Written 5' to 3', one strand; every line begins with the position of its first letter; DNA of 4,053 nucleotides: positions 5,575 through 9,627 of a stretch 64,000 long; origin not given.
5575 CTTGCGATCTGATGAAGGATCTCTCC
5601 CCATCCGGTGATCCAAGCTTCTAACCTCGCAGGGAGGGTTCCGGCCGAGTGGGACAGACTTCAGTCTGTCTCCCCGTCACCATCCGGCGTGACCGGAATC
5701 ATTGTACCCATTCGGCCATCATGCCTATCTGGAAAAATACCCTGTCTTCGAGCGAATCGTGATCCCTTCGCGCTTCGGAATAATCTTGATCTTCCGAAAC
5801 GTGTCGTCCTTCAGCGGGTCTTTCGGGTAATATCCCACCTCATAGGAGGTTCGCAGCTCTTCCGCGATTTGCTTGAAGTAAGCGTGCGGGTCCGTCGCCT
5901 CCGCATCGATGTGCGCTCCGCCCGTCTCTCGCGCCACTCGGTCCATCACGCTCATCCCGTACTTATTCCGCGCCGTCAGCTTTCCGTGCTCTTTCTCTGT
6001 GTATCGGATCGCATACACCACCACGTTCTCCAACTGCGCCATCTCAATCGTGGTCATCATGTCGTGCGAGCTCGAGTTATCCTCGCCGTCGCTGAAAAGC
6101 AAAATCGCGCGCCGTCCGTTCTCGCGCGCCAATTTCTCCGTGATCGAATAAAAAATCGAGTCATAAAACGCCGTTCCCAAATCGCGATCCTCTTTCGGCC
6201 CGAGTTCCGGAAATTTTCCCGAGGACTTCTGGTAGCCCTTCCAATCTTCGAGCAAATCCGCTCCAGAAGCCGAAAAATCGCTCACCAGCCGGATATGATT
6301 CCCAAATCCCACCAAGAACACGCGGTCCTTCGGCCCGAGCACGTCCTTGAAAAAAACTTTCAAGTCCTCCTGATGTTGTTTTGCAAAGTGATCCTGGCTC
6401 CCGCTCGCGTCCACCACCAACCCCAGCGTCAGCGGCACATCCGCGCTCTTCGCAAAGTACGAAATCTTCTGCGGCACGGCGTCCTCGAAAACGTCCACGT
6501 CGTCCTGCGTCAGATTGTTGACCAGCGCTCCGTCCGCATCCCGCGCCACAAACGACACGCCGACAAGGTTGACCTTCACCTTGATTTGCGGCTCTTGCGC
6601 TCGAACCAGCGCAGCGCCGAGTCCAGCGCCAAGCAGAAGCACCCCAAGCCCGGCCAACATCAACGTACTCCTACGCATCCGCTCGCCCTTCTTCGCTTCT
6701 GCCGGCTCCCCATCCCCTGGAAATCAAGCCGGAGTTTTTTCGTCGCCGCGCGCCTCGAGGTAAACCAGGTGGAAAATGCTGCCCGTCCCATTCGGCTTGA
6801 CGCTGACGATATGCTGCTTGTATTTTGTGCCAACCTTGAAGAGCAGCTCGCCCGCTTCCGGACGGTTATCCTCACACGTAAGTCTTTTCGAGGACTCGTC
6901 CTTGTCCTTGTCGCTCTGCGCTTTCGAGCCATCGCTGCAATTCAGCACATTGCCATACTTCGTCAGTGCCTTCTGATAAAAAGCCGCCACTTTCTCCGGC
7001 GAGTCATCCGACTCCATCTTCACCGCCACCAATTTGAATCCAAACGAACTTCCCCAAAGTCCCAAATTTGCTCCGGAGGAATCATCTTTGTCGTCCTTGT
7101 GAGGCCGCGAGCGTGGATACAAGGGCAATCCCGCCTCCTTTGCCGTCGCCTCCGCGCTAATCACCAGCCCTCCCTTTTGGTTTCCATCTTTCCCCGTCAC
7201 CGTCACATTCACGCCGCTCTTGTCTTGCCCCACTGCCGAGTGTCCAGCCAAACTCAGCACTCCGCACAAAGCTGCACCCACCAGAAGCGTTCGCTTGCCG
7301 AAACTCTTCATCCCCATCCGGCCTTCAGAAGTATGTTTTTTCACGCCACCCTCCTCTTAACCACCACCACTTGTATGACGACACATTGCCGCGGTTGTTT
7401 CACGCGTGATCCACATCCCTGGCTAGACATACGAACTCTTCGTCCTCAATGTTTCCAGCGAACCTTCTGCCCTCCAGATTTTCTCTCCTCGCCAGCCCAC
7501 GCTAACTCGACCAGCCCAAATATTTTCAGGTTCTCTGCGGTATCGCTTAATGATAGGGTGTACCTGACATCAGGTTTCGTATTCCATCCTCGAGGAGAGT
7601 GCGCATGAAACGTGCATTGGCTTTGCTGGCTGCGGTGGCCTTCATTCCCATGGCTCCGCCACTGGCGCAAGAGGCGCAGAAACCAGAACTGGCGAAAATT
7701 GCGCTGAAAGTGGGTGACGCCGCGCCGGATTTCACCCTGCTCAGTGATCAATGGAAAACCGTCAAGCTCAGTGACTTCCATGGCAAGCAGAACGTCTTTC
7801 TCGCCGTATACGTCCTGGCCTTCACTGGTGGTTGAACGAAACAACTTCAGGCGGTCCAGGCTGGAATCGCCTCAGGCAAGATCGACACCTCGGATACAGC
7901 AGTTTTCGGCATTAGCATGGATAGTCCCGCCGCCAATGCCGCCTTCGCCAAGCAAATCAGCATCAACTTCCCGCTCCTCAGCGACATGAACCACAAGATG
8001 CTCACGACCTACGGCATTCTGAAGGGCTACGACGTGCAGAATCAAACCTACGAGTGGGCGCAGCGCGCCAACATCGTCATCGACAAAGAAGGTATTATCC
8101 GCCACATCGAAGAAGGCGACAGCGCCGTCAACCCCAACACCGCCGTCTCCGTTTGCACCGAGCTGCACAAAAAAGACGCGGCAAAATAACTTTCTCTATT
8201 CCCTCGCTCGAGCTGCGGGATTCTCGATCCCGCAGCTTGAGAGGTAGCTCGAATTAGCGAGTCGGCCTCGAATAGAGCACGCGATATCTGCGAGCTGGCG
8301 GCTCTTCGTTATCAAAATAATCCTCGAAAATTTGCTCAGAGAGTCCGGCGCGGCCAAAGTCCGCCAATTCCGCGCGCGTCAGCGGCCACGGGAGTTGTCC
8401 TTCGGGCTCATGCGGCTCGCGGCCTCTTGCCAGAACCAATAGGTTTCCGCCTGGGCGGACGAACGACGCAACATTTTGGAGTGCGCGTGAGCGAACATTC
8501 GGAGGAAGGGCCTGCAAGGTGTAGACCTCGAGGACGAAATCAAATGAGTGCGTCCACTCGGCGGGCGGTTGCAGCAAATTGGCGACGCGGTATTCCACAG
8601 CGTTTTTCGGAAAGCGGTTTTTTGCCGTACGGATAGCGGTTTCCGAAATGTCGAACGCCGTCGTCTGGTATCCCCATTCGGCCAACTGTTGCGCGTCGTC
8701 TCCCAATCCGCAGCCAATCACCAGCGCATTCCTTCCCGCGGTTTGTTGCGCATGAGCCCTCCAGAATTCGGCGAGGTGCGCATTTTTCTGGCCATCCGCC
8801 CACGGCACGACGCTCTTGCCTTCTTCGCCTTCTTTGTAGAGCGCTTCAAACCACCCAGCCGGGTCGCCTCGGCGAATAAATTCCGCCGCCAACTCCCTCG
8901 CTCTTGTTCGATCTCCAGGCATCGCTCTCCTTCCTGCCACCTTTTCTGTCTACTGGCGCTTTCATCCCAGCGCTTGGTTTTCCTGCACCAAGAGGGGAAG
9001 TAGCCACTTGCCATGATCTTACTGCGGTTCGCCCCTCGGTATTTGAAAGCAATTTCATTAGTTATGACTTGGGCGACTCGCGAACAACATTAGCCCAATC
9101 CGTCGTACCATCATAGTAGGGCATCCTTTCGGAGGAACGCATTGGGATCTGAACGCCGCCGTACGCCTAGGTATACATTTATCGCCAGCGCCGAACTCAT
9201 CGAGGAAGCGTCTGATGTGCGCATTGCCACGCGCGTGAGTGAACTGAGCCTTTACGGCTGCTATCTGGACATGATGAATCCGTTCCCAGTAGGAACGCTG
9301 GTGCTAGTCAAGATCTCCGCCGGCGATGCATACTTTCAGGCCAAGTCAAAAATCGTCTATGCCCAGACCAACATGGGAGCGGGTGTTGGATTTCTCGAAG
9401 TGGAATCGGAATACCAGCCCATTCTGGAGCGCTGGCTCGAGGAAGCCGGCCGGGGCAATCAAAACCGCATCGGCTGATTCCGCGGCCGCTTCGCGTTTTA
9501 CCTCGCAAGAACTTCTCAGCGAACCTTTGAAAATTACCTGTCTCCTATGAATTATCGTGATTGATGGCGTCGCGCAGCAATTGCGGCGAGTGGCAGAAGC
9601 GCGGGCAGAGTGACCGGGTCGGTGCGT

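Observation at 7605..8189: Exported peroxiredoxin-like selenoprotein hidden as two short ORFs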

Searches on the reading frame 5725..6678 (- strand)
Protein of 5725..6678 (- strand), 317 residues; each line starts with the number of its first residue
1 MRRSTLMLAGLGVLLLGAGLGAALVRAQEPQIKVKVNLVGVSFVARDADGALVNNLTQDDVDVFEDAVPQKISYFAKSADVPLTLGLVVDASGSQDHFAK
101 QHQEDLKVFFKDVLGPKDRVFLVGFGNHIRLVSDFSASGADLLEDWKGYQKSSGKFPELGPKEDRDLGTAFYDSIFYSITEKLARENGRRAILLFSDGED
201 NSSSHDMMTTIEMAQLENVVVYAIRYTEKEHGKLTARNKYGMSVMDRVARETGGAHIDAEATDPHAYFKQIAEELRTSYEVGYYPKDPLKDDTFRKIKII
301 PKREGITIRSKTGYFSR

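Call 37: search_protein_families(library=pfam, proteins=[window:5725-6678:-], max_evalue=0.001)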
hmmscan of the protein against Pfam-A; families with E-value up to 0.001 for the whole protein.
window:5725-6678:- (317 aa): 1 family
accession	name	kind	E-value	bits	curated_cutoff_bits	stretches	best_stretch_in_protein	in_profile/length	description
PF00092.34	VWA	-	2.5e-05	25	23.8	1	87-230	4-143/174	von Willebrand factor type A domain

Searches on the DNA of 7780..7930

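Call 80: search_rna_families(source=window, start=7780, end=7930, threshold=evalue, max_evalue=10)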
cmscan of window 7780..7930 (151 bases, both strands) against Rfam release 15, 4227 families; matches with E-value up to 10: 1.
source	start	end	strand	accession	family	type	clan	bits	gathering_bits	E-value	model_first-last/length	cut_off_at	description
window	7818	7852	-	RF00060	HgcE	Gene; snRNA; snoRNA; HACA-box;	-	11.7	50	2.3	57-91/130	no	HgcE RNA (Pab105)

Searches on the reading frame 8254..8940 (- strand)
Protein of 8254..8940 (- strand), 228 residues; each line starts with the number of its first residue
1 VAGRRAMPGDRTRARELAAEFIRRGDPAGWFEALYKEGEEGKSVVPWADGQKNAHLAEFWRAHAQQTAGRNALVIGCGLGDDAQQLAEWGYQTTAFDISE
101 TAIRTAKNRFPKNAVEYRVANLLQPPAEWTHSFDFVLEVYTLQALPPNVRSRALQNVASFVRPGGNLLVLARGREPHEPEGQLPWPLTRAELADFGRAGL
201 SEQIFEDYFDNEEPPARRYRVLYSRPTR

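Call 37: search_protein_families(library=pfam, proteins=[window:8254-8940:-], max_evalue=0.001)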
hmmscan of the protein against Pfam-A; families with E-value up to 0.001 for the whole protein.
window:8254-8940:- (228 aa): 9 families
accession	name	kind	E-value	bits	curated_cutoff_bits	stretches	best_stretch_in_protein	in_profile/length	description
PF13649.12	Methyltransf_25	-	7e-15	55.9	27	1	73-165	2-97/97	Methyltransferase domain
PF08241.18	Methyltransf_11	-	4.7e-14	53.2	21.2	1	74-168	2-94/95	Methyltransferase domain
PF05724.17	TPMT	-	1.1e-12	48.5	26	1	43-191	13-174/218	Thiopurine S-methyltransferase (TPMT)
PF08242.18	Methyltransf_12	-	9.5e-12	45.9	30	1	73-167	1-98/98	Methyltransferase domain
PF13489.12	Methyltransf_23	-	1.4e-09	38.3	27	1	66-188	20-135/164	Methyltransferase domain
PF13847.12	Methyltransf_31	-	5.5e-08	33.1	27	1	71-169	6-109/145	Methyltransferase domain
PF03848.20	TehB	-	9.2e-07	28.9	20.4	1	71-172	33-135/193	Tellurite resistance protein TehB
PF01209.24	Ubie_methyltran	-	0.00018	21.4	20.1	1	63-171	42-153/233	ubiE/COQ5 methyltransferase family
PF05175.20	MTS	-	0.00062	19.9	23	1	65-173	28-142/170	Methyltransferase small domain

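Call 72: find_encoding_contigs(protein=window:8254-8940:-, flank=10000, max_places=3)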
Protein window:8254-8940:- (228 aa): no gene with exactly this product is on record in the collection.

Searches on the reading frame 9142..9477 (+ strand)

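Call 37: search_protein_families(library=pfam, proteins=[window:9142-9477:+], max_evalue=0.001)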
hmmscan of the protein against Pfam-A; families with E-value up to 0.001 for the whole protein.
window:9142-9477:+ (111 aa): 1 family
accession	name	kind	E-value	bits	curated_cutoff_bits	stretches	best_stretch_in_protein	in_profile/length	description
PF07238.19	PilZ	-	3.1e-07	31.1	22.5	1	4-100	1-101/102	PilZ domain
